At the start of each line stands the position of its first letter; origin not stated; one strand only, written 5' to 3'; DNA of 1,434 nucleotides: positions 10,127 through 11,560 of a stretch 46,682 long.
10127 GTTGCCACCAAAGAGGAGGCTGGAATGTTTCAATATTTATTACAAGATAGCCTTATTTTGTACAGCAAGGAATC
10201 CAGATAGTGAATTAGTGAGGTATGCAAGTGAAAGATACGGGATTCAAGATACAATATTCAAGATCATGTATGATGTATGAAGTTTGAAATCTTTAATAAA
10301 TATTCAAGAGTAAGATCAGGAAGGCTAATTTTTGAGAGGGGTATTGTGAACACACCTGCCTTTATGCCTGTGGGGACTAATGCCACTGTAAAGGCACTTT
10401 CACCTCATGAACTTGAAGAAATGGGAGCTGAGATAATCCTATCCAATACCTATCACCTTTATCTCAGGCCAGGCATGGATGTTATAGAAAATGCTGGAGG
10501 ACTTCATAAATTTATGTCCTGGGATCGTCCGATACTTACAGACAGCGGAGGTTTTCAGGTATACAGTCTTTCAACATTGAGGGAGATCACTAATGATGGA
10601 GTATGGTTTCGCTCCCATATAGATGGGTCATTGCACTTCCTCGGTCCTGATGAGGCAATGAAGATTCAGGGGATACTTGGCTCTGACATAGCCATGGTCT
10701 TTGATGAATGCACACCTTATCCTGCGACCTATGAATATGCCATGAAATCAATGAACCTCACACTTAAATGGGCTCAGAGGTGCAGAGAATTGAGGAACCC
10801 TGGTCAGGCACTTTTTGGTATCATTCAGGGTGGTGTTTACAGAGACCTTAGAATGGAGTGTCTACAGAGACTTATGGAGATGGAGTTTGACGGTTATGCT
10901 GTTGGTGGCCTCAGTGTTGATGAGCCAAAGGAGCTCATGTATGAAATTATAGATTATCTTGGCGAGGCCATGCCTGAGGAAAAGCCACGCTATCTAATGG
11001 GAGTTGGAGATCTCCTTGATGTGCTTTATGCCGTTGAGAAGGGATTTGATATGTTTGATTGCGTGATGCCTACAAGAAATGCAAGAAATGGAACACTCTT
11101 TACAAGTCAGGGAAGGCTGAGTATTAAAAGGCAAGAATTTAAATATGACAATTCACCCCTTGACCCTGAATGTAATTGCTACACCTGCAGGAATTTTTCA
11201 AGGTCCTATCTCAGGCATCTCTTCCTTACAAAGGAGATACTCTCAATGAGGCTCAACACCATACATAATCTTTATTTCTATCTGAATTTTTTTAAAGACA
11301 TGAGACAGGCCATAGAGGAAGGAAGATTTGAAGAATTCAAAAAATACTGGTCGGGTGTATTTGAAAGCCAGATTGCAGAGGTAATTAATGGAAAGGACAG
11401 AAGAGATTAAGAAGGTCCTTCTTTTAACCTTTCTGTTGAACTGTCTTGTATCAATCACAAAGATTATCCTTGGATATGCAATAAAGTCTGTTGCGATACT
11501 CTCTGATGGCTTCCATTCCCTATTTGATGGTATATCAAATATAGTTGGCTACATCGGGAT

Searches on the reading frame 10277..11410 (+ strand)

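Call 52: search_protein_families(library=pfam, proteins=[window:10277-11410:+], max_evalue=0.00001)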
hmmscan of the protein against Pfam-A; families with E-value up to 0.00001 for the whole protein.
window:10277-11410:+ (377 aa): 1 family
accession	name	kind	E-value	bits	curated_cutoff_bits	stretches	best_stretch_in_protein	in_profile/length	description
PF01702.25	TGT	-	1.6e-161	537.7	26.3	1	12-358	3-351/357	Queuine tRNA-ribosyltransferase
